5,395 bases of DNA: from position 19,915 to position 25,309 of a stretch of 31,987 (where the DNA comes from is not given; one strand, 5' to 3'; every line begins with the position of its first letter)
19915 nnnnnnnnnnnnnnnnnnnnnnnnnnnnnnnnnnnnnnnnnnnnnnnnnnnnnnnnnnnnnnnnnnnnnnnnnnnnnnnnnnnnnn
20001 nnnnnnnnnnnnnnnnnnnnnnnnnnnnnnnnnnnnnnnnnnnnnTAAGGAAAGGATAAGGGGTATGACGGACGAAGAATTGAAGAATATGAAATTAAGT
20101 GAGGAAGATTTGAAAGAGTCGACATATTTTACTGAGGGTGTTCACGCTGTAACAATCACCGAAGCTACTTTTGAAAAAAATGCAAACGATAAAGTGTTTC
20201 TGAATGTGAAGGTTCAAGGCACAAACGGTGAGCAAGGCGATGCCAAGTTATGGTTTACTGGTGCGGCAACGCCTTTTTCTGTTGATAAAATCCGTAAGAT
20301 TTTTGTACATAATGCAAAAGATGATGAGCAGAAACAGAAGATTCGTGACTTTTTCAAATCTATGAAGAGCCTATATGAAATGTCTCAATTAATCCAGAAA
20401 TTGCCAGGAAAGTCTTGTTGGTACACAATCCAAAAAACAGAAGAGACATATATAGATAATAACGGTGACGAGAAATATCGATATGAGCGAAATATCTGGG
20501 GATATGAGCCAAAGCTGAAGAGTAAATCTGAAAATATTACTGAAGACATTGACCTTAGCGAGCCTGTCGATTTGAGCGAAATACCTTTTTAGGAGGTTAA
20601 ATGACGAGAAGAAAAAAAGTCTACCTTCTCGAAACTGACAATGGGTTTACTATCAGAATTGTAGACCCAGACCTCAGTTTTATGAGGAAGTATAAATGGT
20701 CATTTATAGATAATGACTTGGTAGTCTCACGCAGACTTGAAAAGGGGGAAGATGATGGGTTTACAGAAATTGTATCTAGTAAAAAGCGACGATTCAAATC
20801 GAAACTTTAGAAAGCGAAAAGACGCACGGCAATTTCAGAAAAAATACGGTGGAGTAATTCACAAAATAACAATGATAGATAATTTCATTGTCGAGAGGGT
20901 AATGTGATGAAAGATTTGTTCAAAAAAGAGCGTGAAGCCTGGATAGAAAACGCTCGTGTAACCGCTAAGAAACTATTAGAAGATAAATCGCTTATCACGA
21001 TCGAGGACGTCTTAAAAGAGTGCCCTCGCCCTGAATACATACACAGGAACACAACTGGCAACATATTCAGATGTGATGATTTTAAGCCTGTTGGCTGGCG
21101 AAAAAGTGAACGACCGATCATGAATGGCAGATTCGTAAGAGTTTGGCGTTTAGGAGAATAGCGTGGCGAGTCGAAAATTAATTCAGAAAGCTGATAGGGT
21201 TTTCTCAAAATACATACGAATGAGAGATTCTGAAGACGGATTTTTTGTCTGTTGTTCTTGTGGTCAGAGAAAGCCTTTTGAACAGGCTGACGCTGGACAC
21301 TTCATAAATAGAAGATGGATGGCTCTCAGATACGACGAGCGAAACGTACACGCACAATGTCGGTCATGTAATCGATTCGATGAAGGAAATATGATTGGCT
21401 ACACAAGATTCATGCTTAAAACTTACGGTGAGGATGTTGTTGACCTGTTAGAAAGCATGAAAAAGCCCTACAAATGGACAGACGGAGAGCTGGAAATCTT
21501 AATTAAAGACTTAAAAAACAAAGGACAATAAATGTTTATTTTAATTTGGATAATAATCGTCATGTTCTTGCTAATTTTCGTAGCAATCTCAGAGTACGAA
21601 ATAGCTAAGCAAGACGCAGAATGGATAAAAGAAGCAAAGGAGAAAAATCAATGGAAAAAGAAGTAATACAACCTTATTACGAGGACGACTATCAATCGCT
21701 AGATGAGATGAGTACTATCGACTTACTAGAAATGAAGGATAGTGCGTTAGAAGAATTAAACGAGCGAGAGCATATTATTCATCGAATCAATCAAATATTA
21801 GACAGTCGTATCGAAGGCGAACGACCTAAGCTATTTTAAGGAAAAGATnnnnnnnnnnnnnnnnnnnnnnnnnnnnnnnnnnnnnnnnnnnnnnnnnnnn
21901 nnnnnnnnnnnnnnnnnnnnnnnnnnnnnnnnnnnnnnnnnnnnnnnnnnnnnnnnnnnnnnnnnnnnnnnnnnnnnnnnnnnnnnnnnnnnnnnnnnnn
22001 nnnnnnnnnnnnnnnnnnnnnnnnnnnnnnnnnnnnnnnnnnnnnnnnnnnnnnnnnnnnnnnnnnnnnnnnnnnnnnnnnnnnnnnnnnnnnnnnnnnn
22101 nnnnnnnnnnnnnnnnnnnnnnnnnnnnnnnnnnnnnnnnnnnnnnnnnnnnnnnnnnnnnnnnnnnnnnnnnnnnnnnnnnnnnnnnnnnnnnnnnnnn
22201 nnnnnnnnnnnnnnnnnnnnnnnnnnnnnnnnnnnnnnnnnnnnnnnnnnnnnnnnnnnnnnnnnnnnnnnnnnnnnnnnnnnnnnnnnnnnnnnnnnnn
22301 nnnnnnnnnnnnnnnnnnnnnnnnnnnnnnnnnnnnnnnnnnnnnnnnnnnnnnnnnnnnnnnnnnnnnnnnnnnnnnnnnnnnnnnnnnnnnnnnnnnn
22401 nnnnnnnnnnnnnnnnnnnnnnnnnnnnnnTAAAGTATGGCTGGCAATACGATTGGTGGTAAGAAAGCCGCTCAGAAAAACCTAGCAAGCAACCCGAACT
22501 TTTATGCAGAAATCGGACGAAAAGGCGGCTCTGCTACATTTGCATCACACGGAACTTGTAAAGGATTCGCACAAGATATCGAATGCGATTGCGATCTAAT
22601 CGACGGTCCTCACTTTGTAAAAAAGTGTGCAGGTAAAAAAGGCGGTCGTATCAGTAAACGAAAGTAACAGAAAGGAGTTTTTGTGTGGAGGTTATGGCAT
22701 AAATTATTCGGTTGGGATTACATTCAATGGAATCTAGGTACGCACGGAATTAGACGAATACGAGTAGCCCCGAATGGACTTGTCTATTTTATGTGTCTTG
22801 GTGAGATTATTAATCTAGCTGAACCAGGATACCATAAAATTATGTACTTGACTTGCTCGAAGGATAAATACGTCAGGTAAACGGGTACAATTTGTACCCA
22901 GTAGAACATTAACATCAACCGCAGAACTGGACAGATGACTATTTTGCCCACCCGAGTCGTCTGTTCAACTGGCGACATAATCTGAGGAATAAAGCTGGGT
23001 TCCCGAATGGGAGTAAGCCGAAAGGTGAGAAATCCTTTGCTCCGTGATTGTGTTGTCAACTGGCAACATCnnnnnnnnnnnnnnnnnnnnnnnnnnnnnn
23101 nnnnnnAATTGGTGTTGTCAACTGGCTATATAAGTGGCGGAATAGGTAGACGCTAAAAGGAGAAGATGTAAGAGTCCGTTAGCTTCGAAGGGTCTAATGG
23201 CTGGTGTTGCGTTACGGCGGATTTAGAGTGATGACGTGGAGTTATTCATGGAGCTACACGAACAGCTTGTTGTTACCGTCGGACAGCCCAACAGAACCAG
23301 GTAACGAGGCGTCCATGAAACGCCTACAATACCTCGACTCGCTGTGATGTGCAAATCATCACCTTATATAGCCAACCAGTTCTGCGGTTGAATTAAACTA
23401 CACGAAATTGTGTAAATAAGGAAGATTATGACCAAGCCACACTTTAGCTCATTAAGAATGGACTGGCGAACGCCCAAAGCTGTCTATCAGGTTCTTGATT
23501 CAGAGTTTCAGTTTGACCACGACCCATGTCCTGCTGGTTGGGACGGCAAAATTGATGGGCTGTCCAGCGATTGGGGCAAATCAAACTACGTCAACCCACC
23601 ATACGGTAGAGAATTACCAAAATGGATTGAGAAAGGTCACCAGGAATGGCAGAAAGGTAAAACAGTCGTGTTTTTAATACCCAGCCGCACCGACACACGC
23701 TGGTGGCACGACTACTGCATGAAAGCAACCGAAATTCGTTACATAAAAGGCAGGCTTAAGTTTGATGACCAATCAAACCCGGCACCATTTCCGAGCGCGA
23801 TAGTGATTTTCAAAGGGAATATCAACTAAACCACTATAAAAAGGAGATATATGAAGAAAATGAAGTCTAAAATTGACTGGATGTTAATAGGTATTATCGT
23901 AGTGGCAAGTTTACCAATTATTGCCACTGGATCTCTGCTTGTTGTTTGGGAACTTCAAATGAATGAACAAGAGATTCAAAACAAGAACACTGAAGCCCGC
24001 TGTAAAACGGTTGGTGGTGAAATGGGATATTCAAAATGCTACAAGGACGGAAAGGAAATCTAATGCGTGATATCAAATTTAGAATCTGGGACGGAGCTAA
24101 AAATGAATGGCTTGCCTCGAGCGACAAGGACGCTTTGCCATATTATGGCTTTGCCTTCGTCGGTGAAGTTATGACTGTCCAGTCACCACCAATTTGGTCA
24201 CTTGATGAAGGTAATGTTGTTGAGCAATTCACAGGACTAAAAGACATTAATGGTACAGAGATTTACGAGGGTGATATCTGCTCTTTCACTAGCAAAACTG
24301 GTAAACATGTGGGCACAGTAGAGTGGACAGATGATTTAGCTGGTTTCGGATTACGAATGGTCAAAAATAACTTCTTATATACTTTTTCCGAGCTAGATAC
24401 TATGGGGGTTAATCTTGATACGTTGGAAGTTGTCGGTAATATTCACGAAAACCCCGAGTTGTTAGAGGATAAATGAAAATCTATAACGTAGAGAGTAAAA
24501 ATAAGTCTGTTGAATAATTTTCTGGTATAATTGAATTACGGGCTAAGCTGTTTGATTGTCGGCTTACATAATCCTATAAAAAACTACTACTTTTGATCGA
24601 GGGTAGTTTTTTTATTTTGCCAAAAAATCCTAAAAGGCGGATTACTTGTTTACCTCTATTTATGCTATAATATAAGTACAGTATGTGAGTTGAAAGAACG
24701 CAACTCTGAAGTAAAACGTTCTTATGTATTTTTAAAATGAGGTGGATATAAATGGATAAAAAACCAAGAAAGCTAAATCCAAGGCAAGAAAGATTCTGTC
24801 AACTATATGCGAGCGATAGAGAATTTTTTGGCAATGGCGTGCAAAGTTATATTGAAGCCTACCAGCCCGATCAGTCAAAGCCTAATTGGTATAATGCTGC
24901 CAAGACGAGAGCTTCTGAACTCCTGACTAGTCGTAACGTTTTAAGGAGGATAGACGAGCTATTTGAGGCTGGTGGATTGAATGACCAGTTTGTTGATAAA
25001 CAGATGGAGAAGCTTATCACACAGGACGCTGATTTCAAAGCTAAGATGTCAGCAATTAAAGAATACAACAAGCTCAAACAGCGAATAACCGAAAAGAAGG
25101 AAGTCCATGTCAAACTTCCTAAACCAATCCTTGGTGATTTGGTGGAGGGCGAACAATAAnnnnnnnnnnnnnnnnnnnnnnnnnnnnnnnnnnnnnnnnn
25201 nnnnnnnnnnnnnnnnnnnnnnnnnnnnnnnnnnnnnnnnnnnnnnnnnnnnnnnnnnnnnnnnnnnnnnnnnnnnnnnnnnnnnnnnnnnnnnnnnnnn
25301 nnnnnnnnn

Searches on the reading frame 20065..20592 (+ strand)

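Call 28: search_protein_families(library=pfam, proteins=[window:20065-20592:+], max_evalue=0.01)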
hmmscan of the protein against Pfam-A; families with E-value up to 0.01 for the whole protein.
window:20065-20592:+ (175 aa): 0 families

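Call 79: search_protein_families(library=phrogs, proteins=[window:20065-20592:+], max_evalue=0.01)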
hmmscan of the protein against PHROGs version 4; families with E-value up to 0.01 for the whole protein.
window:20065-20592:+ (175 aa): 1 family
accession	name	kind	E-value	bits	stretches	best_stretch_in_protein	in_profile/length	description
phrog_378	-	DNA, RNA and nucleotide metabolism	6e-05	24.4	1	13-153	9-141/163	single strand DNA binding protein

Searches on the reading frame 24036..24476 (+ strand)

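Call 28: search_protein_families(library=pfam, proteins=[window:24036-24476:+], max_evalue=0.01)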
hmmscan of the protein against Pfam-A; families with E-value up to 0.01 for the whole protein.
window:24036-24476:+ (146 aa): 1 family
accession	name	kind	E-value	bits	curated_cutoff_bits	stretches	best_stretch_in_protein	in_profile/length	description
PF09643.15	YopX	-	2.5e-22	79.7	22.4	1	14-144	1-128/128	YopX protein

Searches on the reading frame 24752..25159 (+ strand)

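Call 73: search_protein_families(library=pfam, proteins=[window:24752-25159:+], max_evalue=0.01)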
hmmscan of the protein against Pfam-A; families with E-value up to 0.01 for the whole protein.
window:24752-25159:+ (135 aa): 1 family
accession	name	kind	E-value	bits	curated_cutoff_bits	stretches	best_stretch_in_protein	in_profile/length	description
PF03592.21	Terminase_2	-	1.3e-05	26.3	26.1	1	8-97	1-79/141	Terminase small subunit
